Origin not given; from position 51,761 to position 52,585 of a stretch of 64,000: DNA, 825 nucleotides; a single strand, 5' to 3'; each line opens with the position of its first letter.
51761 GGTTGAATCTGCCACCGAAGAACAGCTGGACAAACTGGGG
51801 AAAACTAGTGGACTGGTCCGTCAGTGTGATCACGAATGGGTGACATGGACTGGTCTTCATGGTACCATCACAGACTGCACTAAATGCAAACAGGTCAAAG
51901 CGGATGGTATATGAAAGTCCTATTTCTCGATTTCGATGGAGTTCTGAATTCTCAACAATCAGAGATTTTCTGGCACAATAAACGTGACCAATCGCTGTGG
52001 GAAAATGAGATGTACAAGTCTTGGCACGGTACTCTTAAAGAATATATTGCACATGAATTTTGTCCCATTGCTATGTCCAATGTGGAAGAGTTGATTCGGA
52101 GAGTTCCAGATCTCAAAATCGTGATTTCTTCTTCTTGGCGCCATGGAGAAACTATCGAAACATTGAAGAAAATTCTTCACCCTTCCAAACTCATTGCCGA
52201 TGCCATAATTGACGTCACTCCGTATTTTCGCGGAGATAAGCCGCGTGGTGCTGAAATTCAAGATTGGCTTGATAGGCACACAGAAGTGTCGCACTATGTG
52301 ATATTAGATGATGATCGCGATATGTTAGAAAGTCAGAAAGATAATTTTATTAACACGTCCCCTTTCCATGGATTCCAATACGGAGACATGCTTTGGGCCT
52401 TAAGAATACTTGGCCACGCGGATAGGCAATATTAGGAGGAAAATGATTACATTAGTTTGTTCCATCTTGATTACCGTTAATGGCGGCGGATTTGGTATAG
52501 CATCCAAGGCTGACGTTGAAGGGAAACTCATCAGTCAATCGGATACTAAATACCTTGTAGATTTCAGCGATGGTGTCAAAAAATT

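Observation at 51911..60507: Expanded RNA-repair gene neighbourhood: Pnkp + Rnl1 plus NTase, SLOG protein, metallophosphoesterase and three small HAD phosphatases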

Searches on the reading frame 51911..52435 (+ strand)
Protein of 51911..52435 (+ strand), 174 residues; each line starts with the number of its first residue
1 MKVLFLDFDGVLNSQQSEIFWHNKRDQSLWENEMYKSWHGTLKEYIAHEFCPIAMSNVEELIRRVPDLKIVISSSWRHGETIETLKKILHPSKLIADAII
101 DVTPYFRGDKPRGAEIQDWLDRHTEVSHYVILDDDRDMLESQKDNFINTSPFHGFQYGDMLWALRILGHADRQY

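Call 3: search_protein_families(library=pfam, proteins=[window:51911-52435:+], max_evalue=0.01)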
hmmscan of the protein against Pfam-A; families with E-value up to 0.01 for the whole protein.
window:51911-52435:+ (174 aa): 2 families
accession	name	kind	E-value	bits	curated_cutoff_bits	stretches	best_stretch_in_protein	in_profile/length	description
PF18143.6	HAD_SAK_2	-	2.5e-29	102.9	27.5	1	3-156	1-135/139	HAD domain in Swiss Army Knife RNA repair proteins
PF03031.24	NIF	-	0.01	16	21.8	0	114-154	96-136/160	NLI interacting factor-like phosphatase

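Call 4: search_protein_families(library=phrogs, proteins=[window:51911-52435:+], max_evalue=0.001)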
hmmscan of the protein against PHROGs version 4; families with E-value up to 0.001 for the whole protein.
window:51911-52435:+ (174 aa): 2 families
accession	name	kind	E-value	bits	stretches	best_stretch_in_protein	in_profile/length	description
phrog_1818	-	unknown function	1.1e-37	130.2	1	1-169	5-154/161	-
phrog_38681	-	unknown function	4e-05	24.6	1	118-156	40-78/101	-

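Call 30: find_homologous_proteins(query=window:51911-52435:+, max_evalue=0.001)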
Query window:51911-52435:+ (174 aa): 1024 proteins with E <= 0.001 among 1181 candidates; the best 120 are listed.
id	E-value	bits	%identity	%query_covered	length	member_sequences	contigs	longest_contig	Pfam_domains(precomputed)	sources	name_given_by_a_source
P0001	4.1e-116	403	100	100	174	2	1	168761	PF18143.7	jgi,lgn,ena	-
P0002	1.7e-96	339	81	100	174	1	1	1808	PF18143.7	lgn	-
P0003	2.0e-96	339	84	100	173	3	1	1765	PF18143.7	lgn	-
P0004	9.9e-87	307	78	98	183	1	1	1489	PF18143.7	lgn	-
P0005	5.2e-86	305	77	99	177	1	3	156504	PF18143.7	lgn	-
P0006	5.0e-85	302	75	99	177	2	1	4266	PF18143.7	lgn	-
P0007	5.8e-85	301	74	99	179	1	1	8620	PF18143.7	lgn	-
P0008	9.2e-84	298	76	99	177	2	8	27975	PF18143.7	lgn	-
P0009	3.6e-83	296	75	96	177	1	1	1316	PF18143.7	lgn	-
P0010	3.1e-82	293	74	97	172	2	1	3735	PF18143.7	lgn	-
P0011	7.8e-82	291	73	99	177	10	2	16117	PF18143.7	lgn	-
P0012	1.2e-81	291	74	100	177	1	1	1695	PF18143.7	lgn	-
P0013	1.3e-81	291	76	100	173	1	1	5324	PF18143.7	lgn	-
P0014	1.3e-81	291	74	97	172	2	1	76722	PF18143.7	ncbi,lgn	-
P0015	1.3e-81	290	74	99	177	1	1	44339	PF18143.7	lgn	-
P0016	3.4e-81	289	72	96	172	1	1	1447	PF18143.7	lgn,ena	-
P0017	4.6e-81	289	73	99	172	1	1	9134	PF18143.7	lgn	-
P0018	2.3e-80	286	72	99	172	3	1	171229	PF18143.7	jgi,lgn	-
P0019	4.8e-80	285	73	99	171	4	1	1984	PF18143.7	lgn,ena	-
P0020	5.8e-80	285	76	99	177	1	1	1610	PF18143.7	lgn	-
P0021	1.6e-79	284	75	99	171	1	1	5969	PF18143.7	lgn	-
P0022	2.0e-79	283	72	97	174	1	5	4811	PF18143.7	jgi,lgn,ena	-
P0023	1.4e-78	281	73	96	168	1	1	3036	PF18143.7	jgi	-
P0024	1.4e-78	281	69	99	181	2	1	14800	PF18143.7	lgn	-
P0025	1.5e-78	281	72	97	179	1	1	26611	PF18143.7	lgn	-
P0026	3.6e-78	279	72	99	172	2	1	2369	PF18143.7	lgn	-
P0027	5.8e-78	279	71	99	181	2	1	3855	PF18143.7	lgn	-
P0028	1.3e-77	277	72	99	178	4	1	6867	PF18143.7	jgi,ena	-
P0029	1.5e-77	277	70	99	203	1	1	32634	PF18143.7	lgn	-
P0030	2.1e-77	277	73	96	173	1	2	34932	PF18143.7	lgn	-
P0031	3.1e-77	276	69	99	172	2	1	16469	PF18143.7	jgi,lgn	-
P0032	3.1e-77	276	74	96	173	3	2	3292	PF18143.7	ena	-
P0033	3.5e-77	276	73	96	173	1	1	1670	PF18143.7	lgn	-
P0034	1.1e-76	274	72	99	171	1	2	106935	PF18143.7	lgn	-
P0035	1.3e-76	274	75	96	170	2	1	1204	PF18143.7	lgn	-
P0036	1.5e-76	274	72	99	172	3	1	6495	PF18143.7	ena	-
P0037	1.7e-76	274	71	97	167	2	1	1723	PF18143.7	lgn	-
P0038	1.9e-76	274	71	96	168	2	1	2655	PF18143.7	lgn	-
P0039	1.9e-76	274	70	99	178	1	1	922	PF18143.7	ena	-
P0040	2.9e-76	273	71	99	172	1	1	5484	PF18143.7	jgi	-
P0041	3.6e-76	273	72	99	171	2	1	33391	PF18143.7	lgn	-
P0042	4.3e-76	273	71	97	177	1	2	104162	PF18143.7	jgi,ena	jgi:hypothetical protein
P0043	6.5e-76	272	71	97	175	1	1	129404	PF18143.7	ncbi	-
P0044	6.5e-76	272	74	94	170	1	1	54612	PF18143.7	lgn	-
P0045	6.6e-76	272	70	97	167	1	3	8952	PF18143.7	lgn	-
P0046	1.0e-75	271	72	96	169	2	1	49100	PF18143.7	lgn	-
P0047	1.8e-75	270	71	96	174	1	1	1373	PF18143.7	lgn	-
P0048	1.9e-75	270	72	96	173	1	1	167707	PF18143.7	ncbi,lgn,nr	ncbi:MAG: hypothetical protein HC840_00580 [Leptolyngbyaceae cyanobacterium RM2_2_4]|nr:hypothetical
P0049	2.1e-75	270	69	97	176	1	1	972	PF18143.7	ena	-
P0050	2.3e-75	270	66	99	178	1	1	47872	PF18143.7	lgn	-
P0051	2.8e-75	270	71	97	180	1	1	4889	PF18143.7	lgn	-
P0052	3.4e-75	270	71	96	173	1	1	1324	PF18143.7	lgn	-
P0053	6.1e-75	269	72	96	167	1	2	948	PF18143.7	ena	-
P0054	9.5e-75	268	66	98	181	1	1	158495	PF18143.7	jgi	jgi:hypothetical protein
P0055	1.1e-74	268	72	96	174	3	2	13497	PF18143.7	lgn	-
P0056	1.9e-74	267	70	98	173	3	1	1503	PF18143.7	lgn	-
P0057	3.2e-74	266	75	92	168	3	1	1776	PF18143.7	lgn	-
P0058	3.3e-74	266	71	96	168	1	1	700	PF18143.7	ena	-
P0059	3.5e-74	266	69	99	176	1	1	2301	PF18143.7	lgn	-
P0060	4.2e-74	266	67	98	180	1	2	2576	PF18143.7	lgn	-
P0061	6.8e-74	265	70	96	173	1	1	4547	PF18143.7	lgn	-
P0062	6.9e-74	265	72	98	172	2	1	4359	PF18143.7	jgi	jgi:hypothetical protein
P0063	9.0e-74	265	70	97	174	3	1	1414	PF18143.7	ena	-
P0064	2.7e-73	263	67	96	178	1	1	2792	PF18143.7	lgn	-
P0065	5.7e-73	262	69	96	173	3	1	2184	PF18143.7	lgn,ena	-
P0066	7.4e-73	262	73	97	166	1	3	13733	PF18143.7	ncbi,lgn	-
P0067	8.5e-73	262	68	97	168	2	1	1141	PF18143.7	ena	-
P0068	8.7e-73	262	70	96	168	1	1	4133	PF18143.7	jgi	jgi:hypothetical protein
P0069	1.1e-72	261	69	98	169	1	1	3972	PF18143.7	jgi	jgi:hypothetical protein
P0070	1.4e-72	261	69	94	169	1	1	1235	PF18143.7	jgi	jgi:hypothetical protein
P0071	1.9e-72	261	67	99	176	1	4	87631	PF18143.7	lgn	-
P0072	2.4e-72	260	72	96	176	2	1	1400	PF18143.7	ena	-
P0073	4.5e-72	259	71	96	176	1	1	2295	PF18143.7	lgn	-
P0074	6.0e-72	259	70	97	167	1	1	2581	PF18143.7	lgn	-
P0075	6.8e-72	259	70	99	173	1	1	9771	PF18143.7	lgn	-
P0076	7.8e-72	259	67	97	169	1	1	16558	PF18143.7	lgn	-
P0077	1.0e-71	258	69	98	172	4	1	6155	PF18143.7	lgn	-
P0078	2.9e-71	257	68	96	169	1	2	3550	PF18143.7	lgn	-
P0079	3.2e-71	257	69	96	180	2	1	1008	PF18143.7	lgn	-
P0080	3.4e-71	257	68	98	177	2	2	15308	PF18143.7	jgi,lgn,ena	jgi:hypothetical protein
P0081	3.9e-71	256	69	96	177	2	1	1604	PF18143.7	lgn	-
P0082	8.1e-71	255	68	96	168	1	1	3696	PF18143.7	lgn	-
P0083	8.6e-71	255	66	99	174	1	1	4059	PF18143.7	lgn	-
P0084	3.3e-70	253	69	96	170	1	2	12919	PF18143.7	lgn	-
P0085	4.8e-70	253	67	98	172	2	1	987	PF18143.7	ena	-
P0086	7.8e-70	252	68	96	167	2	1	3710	PF18143.7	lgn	-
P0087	1.3e-69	251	65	98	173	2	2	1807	PF18143.7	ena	-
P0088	2.0e-69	251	68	96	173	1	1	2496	PF18143.7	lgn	-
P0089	2.9e-69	250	66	99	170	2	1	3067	PF18143.7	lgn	-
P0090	2.9e-69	250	66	99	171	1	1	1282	PF18143.7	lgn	-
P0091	4.0e-69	250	67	97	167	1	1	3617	PF18143.7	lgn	-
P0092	4.1e-69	250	64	98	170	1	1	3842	PF18143.7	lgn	-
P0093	8.8e-69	249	66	97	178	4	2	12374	PF18143.7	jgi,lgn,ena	jgi:hypothetical protein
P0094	8.8e-69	249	68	96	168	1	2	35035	PF18143.7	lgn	-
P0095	3.8e-68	247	67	97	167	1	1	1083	PF18143.7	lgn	-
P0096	3.9e-68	247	69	96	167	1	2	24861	PF18143.7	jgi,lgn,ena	jgi:hypothetical protein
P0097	7.8e-68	246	69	96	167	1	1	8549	PF18143.7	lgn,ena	-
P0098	1.1e-67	245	67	98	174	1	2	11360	PF18143.7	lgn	-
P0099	1.5e-67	245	66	97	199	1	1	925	PF18143.7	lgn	-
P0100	5.6e-67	243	67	96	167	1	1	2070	PF18143.7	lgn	-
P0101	1.5e-66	241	64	97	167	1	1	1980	PF18143.7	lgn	-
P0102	2.4e-66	241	66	96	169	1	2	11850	PF18143.7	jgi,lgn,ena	jgi:hypothetical protein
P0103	4.7e-66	240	60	98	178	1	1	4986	PF18143.7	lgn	-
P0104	7.7e-66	239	66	97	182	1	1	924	PF18143.7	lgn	-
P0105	6.7e-65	236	66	96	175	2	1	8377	PF18143.7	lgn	-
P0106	1.6e-64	235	65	99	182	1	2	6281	PF18143.7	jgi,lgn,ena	jgi:hypothetical protein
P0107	2.3e-64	234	77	80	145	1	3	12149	PF18143.7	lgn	-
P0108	2.8e-64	234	66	93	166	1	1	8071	PF18143.7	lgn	-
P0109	2.2e-63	231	66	92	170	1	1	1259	PF18143.7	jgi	jgi:hypothetical protein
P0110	4.5e-63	230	63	96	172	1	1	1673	PF18143.7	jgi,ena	-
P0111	7.3e-63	229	64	97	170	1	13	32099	PF18143.7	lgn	-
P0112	9.0e-63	229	63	96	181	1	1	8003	PF18143.7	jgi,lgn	jgi:hypothetical protein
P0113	2.0e-62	228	60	99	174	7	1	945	PF18143.7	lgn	-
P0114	2.6e-62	228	65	97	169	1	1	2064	PF18143.7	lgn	-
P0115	5.1e-62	227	65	97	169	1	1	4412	PF18143.7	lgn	-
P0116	6.8e-60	220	63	97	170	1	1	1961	PF18143.7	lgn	-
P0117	7.1e-60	220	63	96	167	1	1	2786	PF18143.7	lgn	-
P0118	7.5e-60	220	66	96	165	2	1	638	PF18143.7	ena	-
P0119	1.1e-59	219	65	94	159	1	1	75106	PF18143.7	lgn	-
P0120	5.5e-59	217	66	79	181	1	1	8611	PF18143.7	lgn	-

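Call 31: find_encoding_contigs(protein=P0054, flank=10000, max_places=2)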
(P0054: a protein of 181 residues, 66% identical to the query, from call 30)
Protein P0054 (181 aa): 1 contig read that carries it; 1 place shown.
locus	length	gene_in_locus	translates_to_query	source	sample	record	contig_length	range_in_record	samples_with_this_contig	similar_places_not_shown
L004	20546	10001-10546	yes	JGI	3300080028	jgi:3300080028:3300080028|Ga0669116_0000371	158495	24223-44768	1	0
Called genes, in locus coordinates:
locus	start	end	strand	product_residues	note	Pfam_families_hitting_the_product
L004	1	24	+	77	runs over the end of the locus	-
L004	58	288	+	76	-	-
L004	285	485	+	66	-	PF12843:QSregVF_b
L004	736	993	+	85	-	-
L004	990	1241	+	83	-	-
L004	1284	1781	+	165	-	-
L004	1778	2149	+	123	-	-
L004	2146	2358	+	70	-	-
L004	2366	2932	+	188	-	-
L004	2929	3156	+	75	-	-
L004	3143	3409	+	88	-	-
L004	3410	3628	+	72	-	-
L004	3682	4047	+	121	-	-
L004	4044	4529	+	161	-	-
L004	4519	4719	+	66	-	-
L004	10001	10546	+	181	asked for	PF18143:HAD_SAK_2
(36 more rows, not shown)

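Call 32: find_encoding_contigs(protein=P0048, flank=10000, max_places=2)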
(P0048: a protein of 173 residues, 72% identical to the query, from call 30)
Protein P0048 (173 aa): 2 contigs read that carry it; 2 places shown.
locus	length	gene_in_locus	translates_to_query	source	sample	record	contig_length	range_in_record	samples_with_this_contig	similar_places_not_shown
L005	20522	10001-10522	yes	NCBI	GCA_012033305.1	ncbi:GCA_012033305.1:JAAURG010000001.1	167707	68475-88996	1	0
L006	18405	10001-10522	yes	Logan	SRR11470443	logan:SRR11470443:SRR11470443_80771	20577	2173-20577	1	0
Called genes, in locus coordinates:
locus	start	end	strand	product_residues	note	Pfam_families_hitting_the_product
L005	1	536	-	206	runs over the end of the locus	-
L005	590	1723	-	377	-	-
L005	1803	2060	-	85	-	PF07879:PHB_acc_N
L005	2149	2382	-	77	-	-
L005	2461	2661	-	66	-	-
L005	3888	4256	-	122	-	-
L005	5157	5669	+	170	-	-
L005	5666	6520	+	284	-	-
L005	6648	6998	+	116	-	-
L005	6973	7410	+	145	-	PF03232:COQ7 (weak), PF13668:Ferritin_2 (weak)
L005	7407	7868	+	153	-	PF05014:Nuc_deoxyrib_tr (weak), PF15891:Nuc_deoxyri_tr2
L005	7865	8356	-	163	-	-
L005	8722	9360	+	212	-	PF01844:HNH (weak), PF22083:I-HmuI_NUMOD-like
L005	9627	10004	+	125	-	-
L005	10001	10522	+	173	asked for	PF18143:HAD_SAK_2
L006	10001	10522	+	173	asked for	PF18143:HAD_SAK_2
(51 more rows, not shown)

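Call 33: find_encoding_contigs(protein=P0018, flank=10000, max_places=2)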
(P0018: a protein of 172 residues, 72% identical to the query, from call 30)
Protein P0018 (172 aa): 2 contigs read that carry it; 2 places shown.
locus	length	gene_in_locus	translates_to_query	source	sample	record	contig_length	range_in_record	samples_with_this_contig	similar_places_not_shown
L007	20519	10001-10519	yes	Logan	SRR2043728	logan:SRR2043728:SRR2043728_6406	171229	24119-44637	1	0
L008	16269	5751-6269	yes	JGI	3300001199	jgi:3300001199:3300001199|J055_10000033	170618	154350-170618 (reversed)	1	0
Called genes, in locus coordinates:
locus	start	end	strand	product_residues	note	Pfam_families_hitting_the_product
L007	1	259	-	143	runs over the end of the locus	-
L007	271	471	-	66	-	-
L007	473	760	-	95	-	-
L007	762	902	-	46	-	-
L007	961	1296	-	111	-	-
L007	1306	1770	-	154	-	-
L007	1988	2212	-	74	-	-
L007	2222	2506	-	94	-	-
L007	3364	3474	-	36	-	-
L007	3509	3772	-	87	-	-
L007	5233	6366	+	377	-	-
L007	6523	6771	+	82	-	-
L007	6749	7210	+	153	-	PF03232:COQ7 (faint)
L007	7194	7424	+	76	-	-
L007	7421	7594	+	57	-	-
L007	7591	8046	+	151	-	PF15891:Nuc_deoxyri_tr2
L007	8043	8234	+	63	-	-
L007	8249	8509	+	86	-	-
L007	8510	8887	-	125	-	-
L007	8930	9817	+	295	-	-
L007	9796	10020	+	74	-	-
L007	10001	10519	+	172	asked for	PF18143:HAD_SAK_2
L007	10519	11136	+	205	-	PF12850:Metallophos_2 (weak)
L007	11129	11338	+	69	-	-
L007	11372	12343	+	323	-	PF00268:Ribonuc_red_sm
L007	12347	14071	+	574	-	PF00317:Ribonuc_red_lgN, PF02867:Ribonuc_red_lgC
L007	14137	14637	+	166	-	PF06941:NT5C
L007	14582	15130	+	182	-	-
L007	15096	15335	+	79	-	-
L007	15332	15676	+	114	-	PF10686:YAcAr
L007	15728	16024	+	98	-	-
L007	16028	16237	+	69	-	-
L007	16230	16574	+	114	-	-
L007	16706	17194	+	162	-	PF01327:Pep_deformylase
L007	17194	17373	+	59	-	-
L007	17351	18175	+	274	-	PF02511:Thy1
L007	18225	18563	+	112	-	PF02082:Rrf2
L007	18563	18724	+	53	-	-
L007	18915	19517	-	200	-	-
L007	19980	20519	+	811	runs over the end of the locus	PF21724:DUF6861 (weak)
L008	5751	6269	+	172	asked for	PF18143:HAD_SAK_2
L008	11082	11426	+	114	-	PF10686:YAcAr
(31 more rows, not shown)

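Call 45: find_related_loci(query=A2, collection=viral_contigs, flank=10000)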
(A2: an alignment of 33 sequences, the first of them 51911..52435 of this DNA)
Query A2 (174 aa) in viral_contigs; peptide patterns used: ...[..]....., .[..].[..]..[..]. (x = any residue, [..] = any of these).
599 stretches matched a pattern (row limit reached: there are more); 524 encode a relative of the query (tblastn E <= 1e-3); the best 80 are kept; 79 distinct loci.
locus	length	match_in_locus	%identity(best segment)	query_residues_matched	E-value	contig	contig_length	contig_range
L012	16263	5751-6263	72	1-172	4e-84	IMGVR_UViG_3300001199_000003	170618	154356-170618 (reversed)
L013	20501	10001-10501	71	1-168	2e-78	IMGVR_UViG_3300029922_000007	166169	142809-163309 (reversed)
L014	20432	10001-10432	59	1-138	2e-50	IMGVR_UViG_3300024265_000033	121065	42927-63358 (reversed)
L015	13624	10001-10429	44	1-161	6e-32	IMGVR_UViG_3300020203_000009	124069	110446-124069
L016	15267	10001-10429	44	1-161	6e-32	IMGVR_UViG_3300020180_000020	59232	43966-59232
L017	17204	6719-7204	42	1-172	1e-30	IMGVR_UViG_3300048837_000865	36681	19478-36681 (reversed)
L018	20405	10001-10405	43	1-143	8e-29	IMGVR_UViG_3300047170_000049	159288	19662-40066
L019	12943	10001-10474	38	1-168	2e-25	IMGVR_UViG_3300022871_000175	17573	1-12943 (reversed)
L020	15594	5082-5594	36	1-155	5e-24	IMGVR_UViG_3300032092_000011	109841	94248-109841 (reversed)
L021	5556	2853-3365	35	1-155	5e-24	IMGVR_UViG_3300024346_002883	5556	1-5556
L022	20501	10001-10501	39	1-167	7e-24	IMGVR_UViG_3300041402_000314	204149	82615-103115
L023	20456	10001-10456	37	2-160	1e-23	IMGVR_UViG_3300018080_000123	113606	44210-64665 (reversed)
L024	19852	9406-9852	35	2-159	2e-23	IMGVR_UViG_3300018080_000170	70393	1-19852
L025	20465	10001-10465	36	1-168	3e-23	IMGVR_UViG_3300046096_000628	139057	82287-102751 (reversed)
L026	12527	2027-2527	71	1-168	6e-80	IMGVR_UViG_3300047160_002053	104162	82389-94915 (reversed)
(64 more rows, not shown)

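Call 52: predict_structure(alignment_id=A2)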
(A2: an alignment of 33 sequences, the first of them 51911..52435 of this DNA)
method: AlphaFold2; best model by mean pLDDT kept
length: 174 residues; sequences in the alignment: 33
mean_pLDDT: 92.9   pTM: 0.89
mean pLDDT of the five models: 92.9, 92.6, 87.4, 86.8, 82.7
residues with pLDDT >= 90: 135; 70-90: 35; 50-70: 3; < 50: 1
segments of 3 or more residues with pLDDT < 50: none
pLDDT, mean of each block of 10 residues (from residue 1): 98 92 79 81 90 97 98 96 97 98 90 97 98 97 98 97 94 54
secondary structure, 60 per line:
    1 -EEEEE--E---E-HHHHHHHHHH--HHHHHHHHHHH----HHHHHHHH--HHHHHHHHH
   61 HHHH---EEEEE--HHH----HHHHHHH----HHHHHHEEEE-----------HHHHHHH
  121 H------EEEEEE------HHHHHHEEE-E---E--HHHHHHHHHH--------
elements in order: E2-6 H15-24 H27-37 H42-49 H52-64 E68-72 H82-88 H93-98 E99-102 H114-121 E128-133 H140-145 E146-148 H157-166
